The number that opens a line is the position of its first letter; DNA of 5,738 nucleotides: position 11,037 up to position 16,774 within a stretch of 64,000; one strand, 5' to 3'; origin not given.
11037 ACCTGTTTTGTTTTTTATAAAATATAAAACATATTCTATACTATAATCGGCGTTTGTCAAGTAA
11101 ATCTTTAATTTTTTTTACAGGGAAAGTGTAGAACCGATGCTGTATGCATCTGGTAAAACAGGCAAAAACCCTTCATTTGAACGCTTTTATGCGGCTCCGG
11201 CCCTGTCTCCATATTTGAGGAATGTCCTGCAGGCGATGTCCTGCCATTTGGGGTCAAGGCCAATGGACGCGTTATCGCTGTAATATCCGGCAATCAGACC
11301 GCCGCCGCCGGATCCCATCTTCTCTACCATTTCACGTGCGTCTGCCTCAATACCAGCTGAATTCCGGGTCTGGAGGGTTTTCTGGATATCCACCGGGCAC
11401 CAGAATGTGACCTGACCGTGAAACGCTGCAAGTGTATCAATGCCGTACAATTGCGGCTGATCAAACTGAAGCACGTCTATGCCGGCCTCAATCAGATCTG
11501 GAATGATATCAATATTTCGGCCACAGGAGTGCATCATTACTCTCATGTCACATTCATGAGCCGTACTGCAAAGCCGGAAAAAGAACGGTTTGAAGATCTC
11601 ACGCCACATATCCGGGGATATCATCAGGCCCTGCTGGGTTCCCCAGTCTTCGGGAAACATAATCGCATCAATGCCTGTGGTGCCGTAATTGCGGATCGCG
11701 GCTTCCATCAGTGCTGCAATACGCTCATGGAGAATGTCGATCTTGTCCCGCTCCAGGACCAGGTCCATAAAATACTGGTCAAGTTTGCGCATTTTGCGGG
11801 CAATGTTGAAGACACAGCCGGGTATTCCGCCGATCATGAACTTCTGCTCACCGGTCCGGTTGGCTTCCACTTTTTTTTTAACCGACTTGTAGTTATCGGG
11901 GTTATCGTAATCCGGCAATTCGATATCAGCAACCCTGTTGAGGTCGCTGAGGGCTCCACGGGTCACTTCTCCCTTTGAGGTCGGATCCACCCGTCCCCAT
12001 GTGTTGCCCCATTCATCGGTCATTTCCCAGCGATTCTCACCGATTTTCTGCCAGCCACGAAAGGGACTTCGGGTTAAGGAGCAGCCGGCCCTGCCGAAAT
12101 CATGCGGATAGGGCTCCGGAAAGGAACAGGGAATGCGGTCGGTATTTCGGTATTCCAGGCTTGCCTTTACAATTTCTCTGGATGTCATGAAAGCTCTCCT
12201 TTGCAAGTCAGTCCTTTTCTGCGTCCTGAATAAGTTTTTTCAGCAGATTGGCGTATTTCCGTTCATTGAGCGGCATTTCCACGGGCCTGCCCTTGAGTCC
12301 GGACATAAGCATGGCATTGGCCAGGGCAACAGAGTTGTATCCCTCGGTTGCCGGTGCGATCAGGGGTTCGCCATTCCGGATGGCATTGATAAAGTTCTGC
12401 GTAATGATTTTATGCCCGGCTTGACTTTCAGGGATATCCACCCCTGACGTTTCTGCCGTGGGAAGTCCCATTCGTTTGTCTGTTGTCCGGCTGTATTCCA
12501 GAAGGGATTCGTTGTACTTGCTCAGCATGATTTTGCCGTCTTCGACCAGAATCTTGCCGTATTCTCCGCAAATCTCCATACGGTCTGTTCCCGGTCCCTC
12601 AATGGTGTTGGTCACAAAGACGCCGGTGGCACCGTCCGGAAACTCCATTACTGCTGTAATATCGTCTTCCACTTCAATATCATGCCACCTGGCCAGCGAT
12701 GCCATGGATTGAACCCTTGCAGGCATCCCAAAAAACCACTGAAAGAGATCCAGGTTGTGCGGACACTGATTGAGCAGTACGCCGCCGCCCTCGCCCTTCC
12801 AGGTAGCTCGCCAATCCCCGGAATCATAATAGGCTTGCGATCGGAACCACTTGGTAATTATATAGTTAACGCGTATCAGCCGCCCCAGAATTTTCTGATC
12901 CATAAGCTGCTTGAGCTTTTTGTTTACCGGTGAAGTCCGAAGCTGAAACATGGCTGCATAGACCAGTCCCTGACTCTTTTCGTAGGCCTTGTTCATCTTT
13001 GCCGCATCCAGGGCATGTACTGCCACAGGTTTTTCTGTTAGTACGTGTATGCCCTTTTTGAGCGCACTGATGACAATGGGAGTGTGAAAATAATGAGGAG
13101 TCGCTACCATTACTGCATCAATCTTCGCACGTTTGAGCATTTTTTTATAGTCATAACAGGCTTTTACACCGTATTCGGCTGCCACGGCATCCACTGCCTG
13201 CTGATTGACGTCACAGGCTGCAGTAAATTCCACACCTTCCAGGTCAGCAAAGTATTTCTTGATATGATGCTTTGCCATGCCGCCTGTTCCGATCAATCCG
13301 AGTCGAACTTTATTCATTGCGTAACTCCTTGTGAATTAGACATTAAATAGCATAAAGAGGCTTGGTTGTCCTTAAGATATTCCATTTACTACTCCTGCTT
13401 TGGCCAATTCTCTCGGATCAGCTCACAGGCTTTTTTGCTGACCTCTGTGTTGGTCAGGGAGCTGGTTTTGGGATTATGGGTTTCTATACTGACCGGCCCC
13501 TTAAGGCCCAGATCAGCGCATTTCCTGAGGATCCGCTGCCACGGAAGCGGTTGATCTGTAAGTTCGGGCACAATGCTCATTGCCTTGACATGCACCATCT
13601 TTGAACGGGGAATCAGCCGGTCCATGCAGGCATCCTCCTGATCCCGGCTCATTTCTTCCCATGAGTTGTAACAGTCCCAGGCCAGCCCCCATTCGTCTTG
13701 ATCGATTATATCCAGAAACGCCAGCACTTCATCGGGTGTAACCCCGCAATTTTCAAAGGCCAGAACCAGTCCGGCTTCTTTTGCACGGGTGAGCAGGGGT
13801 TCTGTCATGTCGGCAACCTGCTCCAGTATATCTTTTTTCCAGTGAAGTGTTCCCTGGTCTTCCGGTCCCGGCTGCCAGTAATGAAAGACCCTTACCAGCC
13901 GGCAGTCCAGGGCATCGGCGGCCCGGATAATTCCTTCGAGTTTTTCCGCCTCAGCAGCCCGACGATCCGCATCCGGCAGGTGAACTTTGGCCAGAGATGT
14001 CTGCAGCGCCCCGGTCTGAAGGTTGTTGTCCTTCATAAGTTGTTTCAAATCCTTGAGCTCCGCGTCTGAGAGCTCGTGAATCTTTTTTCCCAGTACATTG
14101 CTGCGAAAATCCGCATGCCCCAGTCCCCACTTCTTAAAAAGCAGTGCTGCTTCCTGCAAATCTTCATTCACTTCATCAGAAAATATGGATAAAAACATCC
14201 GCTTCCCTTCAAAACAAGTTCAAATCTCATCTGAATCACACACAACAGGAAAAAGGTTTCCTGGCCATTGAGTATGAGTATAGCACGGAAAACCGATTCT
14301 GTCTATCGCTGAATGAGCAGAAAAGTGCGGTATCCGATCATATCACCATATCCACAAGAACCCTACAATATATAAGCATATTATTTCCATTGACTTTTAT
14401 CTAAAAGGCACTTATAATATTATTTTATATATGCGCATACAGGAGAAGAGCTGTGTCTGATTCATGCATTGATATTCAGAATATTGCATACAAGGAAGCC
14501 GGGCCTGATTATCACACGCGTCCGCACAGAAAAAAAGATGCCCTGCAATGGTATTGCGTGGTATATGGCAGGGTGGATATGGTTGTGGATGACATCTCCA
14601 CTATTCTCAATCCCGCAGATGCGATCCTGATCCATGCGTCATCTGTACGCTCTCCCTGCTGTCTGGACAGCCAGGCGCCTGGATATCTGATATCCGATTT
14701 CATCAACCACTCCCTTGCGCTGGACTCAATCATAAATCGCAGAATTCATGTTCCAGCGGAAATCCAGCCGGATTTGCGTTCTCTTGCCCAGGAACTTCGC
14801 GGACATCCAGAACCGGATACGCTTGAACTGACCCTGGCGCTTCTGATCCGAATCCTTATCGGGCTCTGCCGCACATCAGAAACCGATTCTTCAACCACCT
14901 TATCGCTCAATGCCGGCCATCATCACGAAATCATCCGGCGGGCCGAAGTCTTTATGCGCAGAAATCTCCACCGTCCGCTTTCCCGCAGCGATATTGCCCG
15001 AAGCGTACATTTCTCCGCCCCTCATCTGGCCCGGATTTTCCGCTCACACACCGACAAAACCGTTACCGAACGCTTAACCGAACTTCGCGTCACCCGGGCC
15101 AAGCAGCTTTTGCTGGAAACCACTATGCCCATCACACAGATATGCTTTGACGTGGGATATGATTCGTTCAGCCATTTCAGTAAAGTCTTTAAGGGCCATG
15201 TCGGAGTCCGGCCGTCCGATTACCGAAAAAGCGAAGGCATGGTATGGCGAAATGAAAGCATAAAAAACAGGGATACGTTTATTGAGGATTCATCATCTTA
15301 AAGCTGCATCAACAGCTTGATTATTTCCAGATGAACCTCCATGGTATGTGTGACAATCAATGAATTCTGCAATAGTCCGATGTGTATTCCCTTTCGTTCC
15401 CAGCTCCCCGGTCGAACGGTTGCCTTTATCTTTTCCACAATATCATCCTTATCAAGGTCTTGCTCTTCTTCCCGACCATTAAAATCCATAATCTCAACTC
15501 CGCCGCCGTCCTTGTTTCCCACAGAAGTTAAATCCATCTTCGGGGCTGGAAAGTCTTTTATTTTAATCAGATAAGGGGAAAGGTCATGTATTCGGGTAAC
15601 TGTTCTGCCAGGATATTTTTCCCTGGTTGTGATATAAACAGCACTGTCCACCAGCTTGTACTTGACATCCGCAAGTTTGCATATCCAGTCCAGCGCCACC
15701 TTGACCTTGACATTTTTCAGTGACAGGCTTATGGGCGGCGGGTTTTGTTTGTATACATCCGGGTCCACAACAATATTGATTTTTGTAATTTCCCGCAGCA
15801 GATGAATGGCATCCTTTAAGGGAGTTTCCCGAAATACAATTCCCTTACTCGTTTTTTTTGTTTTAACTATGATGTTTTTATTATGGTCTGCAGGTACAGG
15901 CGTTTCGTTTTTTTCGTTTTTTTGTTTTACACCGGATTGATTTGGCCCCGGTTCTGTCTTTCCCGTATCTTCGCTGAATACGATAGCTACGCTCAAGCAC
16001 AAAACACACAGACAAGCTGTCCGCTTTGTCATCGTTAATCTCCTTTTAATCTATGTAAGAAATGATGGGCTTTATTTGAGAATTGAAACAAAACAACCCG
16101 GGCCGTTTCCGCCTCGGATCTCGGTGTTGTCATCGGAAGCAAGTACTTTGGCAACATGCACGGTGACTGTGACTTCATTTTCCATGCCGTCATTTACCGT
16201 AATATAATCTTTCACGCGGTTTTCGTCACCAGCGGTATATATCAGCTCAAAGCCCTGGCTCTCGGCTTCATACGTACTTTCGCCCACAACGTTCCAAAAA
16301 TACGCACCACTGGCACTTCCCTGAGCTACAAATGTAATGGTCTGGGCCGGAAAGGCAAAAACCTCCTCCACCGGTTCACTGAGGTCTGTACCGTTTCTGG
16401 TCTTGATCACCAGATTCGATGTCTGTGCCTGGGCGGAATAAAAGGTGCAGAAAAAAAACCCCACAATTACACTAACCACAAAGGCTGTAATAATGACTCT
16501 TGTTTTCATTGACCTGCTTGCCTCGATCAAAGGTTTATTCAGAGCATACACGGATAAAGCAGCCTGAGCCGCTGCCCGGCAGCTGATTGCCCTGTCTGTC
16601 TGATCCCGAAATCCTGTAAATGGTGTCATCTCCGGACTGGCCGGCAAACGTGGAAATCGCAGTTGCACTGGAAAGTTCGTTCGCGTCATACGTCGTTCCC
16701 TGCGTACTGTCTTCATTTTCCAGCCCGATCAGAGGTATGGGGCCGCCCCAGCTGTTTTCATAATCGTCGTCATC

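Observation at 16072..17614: Three consecutive secreted proteins end in the same short G-x-G-C-F-[IV] tail: a candidate new C-terminal sorting or processing tag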

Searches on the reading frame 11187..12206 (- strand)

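Call 16: search_protein_families(library=pfam, proteins=[window:11187-12206:-], max_evalue=0.001)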
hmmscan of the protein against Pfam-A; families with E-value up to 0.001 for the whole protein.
window:11187-12206:- (339 aa): 1 family
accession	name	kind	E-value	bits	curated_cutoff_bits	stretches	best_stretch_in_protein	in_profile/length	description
PF01208.23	URO-D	-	2.4e-12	47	23.9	1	88-305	101-320/346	Uroporphyrinogen decarboxylase (URO-D)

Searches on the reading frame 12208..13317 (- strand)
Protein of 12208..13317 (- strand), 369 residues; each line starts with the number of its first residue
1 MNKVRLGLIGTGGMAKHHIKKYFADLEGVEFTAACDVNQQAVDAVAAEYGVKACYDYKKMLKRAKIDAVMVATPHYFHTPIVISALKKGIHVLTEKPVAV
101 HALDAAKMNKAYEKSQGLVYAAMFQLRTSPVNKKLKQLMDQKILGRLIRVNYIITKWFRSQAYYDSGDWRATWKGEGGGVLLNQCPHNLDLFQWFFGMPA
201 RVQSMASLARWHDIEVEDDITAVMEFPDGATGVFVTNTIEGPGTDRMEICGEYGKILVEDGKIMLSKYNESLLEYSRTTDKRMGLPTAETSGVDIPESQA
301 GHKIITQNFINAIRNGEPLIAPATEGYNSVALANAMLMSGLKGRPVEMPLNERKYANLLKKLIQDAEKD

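Call 16: search_protein_families(library=pfam, proteins=[window:12208-13317:-], max_evalue=0.001)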
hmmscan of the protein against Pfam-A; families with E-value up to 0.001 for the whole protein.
window:12208-13317:- (369 aa): 4 families
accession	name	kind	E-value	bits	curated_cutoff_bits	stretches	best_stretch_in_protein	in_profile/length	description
PF22725.1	GFO_IDH_MocA_C3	-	1.2e-26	93.6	27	1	133-256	2-123/124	GFO/IDH/MocA C-terminal domain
PF01408.29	GFO_IDH_MocA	-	5.8e-26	92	24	1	5-119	2-116/120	Oxidoreductase family, NAD-binding Rossmann fold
PF02894.22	GFO_IDH_MocA_C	-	1.5e-22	81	22.9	1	136-348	1-218/218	Oxidoreductase family, C-terminal alpha/beta domain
PF03807.23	F420_oxidored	-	0.00094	20.2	21.6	0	5-82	1-76/94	NADP oxidoreductase coenzyme F420-dependent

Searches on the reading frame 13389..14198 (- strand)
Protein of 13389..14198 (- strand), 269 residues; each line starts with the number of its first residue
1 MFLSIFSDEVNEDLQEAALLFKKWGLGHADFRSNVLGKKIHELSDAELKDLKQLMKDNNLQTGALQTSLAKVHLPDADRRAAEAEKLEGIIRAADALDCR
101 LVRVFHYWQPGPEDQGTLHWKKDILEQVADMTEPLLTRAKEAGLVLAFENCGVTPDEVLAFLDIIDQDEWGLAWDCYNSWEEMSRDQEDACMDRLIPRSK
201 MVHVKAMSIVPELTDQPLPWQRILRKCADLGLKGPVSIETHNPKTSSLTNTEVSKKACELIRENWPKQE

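Call 16: search_protein_families(library=pfam, proteins=[window:13389-14198:-], max_evalue=0.001)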
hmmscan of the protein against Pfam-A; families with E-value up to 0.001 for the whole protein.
window:13389-14198:- (269 aa): 1 family
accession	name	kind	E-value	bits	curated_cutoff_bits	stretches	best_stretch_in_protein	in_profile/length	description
PF01261.30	AP_endonuc_2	-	1.2e-22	81.3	31.1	1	36-263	20-248/249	Xylose isomerase-like TIM barrel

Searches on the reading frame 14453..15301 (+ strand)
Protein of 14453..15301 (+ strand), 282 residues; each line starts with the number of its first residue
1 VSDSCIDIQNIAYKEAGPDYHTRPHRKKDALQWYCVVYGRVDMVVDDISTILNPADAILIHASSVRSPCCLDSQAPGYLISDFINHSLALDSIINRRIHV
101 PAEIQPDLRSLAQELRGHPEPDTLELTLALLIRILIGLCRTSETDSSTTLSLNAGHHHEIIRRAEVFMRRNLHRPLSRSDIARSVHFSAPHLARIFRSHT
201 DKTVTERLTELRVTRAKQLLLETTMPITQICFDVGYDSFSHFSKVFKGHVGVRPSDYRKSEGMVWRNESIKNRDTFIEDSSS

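Call 16: search_protein_families(library=pfam, proteins=[window:14453-15301:+], max_evalue=0.001)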
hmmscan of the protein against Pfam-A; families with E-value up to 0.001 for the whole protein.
window:14453-15301:+ (282 aa): 2 families
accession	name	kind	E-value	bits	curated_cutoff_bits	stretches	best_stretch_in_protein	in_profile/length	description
PF12833.13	HTH_18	-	2e-24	86.1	33.6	1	181-259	1-79/80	Helix-turn-helix domain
PF00165.29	HTH_AraC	-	2.3e-13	50.3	26.6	2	223-259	7-42/42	Bacterial regulatory helix-turn-helix proteins, AraC family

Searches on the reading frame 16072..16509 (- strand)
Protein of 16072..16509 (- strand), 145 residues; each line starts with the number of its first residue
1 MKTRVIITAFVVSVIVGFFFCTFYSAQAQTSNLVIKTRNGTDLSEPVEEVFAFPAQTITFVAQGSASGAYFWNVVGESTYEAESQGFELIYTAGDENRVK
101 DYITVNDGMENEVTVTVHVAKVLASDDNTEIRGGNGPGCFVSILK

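Call 7: search_protein_families(library=ncbifam, proteins=[window:16072-16509:-], max_evalue=10)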
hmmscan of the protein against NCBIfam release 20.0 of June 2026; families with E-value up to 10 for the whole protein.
window:16072-16509:- (145 aa): 3 families
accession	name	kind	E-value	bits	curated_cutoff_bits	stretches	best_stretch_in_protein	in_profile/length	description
TIGR02331.1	rib_alpha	repeat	0.027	14.7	35.25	1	90-122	38-69/80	Rib/alpha/Esp repeat surface protein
TIGR01965.1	VCBS_repeat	domain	0.084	13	15.5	1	60-118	19-78/99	VCBS domain-containing protein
NF042980.1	EthbenzDh_ebdC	equivalog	0.16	11.4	400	1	54-108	102-155/214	ethylbenzene dehydrogenase subunit gamma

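Call 8: search_protein_families(library=pfam, proteins=[window:16072-16509:-], max_evalue=0.1)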
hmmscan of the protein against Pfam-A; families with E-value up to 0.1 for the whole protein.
window:16072-16509:- (145 aa): 0 families

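Call 21: find_homologous_proteins(query=A1, max_evalue=10)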
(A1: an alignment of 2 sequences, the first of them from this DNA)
Query A1 (2 sequences) (117 aa, profile of the alignment): 2 proteins with E <= 10 among 321 candidates.
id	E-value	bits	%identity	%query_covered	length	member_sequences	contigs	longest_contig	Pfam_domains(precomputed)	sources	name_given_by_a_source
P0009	3.7e-58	213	100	100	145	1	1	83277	-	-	-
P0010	1.4e-51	191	85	100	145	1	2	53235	-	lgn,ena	-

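Call 23: find_encoding_contigs(protein=P0010, flank=10000, max_places=6)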
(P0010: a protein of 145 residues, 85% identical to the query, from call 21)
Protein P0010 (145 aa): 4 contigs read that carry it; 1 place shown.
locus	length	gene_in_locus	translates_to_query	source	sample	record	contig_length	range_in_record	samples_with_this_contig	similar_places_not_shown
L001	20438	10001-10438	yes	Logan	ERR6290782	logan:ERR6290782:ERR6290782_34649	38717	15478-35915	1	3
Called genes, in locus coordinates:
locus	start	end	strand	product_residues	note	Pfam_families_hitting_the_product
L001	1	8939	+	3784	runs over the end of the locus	-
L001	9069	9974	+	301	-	-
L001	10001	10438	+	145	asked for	-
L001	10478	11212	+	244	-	-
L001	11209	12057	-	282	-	PF12833:HTH_18, PF00165:HTH_AraC (weak)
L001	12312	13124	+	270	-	PF01261:AP_endonuc_2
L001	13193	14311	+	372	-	PF01408:GFO_IDH_MocA, PF02894:GFO_IDH_MocA_C, PF22725:GFO_IDH_MocA_C3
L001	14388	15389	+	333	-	PF01208:URO-D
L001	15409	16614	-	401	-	PF19577:DcaP (weak)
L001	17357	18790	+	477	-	PF13372:Alginate_exp (faint)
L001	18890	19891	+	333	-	PF13692:Glyco_trans_1_4 (weak)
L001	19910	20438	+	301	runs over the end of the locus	PF04060:FeS, PF12838:Fer4_7 (weak), PF12838:Fer4_7, PF12838:Fer4_7, PF13187:Fer4_9, PF13237:Fer4_10, PF00037:Fer4, PF12837:Fer4_6, +16 more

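Call 53: search_protein_representatives(alignment_id=A3)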
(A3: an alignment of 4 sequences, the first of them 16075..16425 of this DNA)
Query: 4 sequences, 116 profile positions. Proteins with E-value up to 0.001 (for the whole library): 454; up to 1e-10: 205; up to 1e-30: 65. The best 150 are listed.
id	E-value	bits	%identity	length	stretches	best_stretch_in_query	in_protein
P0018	6.5e-189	632.2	-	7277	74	6-86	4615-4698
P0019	2.2e-174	585.4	-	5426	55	15-95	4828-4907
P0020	4.9e-83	290.8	-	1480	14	6-93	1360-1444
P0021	1.1e-80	283.2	-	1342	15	6-79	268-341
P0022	1.3e-78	276.5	-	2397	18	7-109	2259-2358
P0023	1.7e-73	260.0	-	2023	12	18-88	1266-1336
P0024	1.4e-72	257.1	-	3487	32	6-87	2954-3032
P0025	5.4e-71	252.0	-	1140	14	6-85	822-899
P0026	6.4e-71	251.7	-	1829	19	1-88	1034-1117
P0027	1.1e-66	238.1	-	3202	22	18-86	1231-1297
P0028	1.1e-58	212.3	-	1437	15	4-80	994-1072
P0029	1.2e-58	212.1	-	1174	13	13-96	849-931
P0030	1.7e-57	208.4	-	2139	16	21-110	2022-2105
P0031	2.7e-56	204.6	-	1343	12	23-87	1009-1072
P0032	2.4e-55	201.5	-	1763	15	6-87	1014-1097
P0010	1.1e-48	180.1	-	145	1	1-115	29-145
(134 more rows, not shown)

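Call 77: predict_structure(alignment_id=A8)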
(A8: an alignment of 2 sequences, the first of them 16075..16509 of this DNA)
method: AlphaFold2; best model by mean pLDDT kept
length: 145 residues; sequences in the alignment: 2
mean_pLDDT: 44.4   pTM: 0.31
mean pLDDT of the five models: 44.4, 36.3, 35.5, 34.3, 33.1
residues with pLDDT >= 90: 0; 70-90: 15; 50-70: 14; < 50: 116
segments of 3 or more residues with pLDDT < 50: 23-57, 63-70, 73-79, 81-145
pLDDT, mean of each block of 10 residues (from residue 1): 73 74 42 42 40 49 45 47 43 36 41 41 29 28 29
secondary structure, 60 per line:
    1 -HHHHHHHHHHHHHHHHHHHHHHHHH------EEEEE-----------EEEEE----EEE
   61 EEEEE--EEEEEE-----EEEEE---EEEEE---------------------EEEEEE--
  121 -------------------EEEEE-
elements in order: H2-26 E33-37 E49-53 E58-65 E68-73 E79-83 E87-91 E113-118 E140-144

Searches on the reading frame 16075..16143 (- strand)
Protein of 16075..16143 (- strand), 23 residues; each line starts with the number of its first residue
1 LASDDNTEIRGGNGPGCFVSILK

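Call 40: search_protein_families(library=ncbifam, proteins=[window:16075-16143:-], max_evalue=10)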
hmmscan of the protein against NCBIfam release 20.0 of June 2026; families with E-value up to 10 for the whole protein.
seq(23 aa): 0 families

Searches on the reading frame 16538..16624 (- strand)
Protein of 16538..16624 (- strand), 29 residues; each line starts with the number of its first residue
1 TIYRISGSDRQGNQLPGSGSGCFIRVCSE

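Call 36: search_protein_families(library=ncbifam, proteins=[window:16538-16624:-], max_evalue=10)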
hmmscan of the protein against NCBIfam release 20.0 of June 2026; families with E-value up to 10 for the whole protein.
seq(29 aa): 1 family
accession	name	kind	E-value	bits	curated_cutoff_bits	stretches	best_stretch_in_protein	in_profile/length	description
NF041763.1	sort_motif_CFI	domain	0.047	13.4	15.9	1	17-27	3-13/14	CFI-box putative sorting motif-containing protein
